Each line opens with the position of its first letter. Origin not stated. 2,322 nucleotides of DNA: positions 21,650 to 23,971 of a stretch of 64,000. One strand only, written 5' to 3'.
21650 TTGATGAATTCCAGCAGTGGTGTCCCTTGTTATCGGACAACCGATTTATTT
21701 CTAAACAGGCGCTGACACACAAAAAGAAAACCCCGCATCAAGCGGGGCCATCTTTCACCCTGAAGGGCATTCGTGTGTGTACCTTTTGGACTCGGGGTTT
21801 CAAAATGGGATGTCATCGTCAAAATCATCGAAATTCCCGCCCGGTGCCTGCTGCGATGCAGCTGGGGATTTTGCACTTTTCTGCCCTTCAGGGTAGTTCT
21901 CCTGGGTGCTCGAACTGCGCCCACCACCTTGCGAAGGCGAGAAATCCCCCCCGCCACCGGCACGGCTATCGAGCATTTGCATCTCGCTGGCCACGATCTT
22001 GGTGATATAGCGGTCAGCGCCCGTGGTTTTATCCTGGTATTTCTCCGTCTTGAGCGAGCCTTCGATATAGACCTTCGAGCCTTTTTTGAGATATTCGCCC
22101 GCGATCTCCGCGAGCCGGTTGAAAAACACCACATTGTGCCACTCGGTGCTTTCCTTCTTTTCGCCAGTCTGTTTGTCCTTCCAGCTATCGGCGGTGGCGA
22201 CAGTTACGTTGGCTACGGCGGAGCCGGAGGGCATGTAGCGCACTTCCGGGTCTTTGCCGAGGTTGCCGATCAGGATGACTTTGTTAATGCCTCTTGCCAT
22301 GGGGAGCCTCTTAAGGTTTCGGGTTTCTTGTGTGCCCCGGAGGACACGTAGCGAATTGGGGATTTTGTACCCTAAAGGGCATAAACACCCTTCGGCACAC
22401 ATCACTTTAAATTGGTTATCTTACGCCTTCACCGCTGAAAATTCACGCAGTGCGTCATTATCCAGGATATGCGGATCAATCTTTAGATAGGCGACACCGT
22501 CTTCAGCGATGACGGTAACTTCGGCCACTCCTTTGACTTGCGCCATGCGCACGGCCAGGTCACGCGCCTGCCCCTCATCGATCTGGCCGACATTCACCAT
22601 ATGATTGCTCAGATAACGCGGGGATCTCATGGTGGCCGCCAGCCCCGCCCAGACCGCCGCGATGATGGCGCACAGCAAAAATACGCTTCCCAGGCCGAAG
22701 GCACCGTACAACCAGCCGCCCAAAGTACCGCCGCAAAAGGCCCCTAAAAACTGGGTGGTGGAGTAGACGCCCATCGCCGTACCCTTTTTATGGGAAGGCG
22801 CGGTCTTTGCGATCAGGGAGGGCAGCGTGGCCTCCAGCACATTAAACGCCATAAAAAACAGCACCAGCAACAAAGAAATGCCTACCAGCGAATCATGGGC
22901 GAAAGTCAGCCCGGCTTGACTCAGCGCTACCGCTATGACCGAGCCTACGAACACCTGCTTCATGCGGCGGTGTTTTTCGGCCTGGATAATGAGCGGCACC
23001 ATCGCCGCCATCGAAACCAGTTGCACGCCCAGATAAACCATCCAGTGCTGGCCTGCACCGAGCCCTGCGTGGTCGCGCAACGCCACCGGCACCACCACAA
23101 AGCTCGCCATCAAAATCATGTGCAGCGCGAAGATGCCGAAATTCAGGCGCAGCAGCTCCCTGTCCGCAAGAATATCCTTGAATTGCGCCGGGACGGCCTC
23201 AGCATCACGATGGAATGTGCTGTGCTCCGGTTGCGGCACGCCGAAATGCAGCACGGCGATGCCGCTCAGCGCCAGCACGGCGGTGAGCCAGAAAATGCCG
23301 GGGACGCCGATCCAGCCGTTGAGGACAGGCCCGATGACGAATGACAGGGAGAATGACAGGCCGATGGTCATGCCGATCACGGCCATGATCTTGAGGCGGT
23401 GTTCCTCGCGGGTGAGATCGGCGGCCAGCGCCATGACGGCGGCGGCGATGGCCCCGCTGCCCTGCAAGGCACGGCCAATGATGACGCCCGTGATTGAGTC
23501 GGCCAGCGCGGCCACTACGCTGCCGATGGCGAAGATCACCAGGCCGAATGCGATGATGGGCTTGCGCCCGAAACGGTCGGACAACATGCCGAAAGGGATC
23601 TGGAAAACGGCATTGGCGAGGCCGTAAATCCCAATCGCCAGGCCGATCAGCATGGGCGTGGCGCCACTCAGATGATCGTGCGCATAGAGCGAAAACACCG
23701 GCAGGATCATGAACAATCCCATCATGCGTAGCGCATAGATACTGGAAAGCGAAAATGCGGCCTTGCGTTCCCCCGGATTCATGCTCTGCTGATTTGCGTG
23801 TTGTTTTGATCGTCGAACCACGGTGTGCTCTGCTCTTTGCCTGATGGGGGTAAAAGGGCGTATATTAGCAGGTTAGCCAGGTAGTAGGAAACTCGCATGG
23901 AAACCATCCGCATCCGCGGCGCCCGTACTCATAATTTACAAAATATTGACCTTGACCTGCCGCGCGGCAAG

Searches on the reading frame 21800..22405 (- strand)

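Call 71: search_protein_families(library=pfam, proteins=[window:21800-22405:-], max_evalue=1e-8)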
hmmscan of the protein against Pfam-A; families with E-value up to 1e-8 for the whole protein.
window:21800-22405:- (201 aa): 1 family
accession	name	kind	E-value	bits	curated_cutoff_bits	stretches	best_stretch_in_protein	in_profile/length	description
PF00436.31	SSB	-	1.3e-39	134.8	26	1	40-145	1-104/104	Single-strand binding protein family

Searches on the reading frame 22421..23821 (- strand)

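Call 71: search_protein_families(library=pfam, proteins=[window:22421-23821:-], max_evalue=1e-8)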
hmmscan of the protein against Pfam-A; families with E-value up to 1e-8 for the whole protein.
window:22421-23821:- (466 aa): 1 family
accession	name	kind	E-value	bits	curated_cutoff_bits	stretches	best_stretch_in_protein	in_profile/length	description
PF07690.21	MFS_1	-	1.9e-58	198.5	33.4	2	26-362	2-344/347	Major Facilitator Superfamily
